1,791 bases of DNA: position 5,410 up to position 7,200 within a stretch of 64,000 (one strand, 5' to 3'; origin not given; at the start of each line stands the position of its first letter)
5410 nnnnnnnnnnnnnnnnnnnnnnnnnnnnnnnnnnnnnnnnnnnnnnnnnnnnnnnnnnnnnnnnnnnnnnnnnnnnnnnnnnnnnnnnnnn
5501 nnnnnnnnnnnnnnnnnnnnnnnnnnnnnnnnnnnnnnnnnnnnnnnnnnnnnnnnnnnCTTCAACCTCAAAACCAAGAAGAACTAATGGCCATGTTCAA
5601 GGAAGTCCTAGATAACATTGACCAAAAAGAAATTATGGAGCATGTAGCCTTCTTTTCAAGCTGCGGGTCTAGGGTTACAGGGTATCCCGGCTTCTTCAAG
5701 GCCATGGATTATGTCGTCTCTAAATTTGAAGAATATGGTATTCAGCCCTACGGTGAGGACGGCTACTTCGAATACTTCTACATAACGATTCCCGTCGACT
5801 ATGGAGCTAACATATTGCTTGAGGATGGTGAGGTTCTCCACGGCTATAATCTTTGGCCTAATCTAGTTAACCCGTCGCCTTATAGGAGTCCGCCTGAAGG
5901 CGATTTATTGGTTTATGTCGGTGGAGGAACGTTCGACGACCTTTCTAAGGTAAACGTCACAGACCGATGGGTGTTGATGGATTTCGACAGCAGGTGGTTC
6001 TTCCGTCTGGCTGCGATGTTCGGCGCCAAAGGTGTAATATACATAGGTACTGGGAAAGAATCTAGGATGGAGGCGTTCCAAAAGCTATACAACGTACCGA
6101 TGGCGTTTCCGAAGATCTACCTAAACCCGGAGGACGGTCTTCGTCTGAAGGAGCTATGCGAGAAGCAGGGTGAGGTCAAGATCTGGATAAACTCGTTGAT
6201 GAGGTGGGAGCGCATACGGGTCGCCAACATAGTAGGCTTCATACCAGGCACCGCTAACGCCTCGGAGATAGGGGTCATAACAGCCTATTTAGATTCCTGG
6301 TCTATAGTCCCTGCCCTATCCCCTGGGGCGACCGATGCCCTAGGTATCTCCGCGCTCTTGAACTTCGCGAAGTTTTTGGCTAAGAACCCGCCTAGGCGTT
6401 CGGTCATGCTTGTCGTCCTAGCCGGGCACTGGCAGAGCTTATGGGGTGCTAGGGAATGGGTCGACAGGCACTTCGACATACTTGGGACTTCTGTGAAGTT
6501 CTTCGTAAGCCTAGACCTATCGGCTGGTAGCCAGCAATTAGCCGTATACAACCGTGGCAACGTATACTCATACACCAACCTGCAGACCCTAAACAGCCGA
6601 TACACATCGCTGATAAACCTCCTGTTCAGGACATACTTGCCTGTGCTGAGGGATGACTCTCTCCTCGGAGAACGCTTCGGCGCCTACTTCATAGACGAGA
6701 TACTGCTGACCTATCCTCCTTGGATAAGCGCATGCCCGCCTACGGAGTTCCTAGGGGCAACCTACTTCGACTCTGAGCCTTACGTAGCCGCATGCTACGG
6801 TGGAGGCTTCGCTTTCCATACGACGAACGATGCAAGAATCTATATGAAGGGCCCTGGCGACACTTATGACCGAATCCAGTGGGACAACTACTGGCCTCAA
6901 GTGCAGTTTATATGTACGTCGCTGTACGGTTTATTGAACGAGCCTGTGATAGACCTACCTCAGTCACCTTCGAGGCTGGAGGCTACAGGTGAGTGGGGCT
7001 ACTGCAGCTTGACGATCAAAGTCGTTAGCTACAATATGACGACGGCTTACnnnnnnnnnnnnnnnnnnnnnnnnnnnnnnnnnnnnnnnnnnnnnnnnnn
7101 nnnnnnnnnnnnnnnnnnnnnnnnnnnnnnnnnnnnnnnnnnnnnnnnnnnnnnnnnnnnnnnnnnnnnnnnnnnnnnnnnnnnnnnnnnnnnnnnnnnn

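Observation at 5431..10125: Pseudo-peptidase ectodomain: an M28/PA-like domain with all catalytic positions replaced, fused to a MacB-type permease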

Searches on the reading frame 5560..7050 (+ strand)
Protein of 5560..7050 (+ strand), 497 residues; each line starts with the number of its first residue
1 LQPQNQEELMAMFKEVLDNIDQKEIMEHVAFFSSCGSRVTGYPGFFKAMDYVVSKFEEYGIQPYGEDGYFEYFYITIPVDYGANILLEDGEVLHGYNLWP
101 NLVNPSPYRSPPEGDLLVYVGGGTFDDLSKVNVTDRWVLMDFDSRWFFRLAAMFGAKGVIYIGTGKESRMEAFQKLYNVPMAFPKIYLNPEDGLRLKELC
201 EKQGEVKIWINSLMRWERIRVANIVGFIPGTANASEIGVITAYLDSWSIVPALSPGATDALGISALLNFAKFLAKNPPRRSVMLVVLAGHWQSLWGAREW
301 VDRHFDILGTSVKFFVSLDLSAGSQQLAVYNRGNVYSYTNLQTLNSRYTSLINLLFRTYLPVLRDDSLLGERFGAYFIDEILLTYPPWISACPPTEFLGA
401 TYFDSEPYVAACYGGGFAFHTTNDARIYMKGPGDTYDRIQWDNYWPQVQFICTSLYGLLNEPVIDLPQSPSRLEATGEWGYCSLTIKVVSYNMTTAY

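Call 8: search_solved_structures(query=window:5560-7050:+, max_evalue=1, show_alignments=3)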
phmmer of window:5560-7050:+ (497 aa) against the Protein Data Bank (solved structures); distinct sequences matched with E-value up to 1: 14.
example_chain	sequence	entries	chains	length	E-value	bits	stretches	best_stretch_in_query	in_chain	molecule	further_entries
3iib_A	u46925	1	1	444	0.00018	23.6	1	151-305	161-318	Peptidase M28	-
6hc6_A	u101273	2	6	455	0.0013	20.7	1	150-304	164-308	Aminopeptidase YwaD | Aminopeptidase Y (Arg Lys Leu preference)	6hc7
3fec_A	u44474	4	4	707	0.0056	18.6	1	219-321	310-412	Glutamate carboxypeptidase III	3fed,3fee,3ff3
11rn_A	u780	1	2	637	0.0062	18.5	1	203-321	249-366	Transferrin receptor protein 1, serum form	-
11qc_A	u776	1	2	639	0.0063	18.5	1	203-321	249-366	Transferrin receptor protein 1, serum form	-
6wrv_A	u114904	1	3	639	0.0068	18.4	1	203-321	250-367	Transferrin receptor protein 1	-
1cx8_A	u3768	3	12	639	0.0068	18.4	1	203-321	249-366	TRANSFERRIN RECEPTOR PROTEIN | Transferrin receptor protein 1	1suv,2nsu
1de4_C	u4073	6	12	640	0.0068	18.4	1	203-321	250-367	TRANSFERRIN RECEPTOR | Transferrin receptor protein 1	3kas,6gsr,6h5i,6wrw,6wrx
9gh7_A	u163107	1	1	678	0.0069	18.3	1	203-321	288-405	Transferrin receptor protein 1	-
3s9l_A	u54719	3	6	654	0.0071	18.3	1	203-321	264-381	Transferrin receptor protein 1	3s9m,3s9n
6d03_A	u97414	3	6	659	0.0072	18.3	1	203-321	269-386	Transferrin receptor protein 1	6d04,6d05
6okd_A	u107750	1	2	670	0.0074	18.2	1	203-321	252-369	Transferrin receptor protein 1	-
7zqs_B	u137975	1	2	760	0.0085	18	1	203-321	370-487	Transferrin receptor protein 1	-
2ek8_A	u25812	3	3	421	0.021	16.8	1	22-298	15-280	Aminopeptidase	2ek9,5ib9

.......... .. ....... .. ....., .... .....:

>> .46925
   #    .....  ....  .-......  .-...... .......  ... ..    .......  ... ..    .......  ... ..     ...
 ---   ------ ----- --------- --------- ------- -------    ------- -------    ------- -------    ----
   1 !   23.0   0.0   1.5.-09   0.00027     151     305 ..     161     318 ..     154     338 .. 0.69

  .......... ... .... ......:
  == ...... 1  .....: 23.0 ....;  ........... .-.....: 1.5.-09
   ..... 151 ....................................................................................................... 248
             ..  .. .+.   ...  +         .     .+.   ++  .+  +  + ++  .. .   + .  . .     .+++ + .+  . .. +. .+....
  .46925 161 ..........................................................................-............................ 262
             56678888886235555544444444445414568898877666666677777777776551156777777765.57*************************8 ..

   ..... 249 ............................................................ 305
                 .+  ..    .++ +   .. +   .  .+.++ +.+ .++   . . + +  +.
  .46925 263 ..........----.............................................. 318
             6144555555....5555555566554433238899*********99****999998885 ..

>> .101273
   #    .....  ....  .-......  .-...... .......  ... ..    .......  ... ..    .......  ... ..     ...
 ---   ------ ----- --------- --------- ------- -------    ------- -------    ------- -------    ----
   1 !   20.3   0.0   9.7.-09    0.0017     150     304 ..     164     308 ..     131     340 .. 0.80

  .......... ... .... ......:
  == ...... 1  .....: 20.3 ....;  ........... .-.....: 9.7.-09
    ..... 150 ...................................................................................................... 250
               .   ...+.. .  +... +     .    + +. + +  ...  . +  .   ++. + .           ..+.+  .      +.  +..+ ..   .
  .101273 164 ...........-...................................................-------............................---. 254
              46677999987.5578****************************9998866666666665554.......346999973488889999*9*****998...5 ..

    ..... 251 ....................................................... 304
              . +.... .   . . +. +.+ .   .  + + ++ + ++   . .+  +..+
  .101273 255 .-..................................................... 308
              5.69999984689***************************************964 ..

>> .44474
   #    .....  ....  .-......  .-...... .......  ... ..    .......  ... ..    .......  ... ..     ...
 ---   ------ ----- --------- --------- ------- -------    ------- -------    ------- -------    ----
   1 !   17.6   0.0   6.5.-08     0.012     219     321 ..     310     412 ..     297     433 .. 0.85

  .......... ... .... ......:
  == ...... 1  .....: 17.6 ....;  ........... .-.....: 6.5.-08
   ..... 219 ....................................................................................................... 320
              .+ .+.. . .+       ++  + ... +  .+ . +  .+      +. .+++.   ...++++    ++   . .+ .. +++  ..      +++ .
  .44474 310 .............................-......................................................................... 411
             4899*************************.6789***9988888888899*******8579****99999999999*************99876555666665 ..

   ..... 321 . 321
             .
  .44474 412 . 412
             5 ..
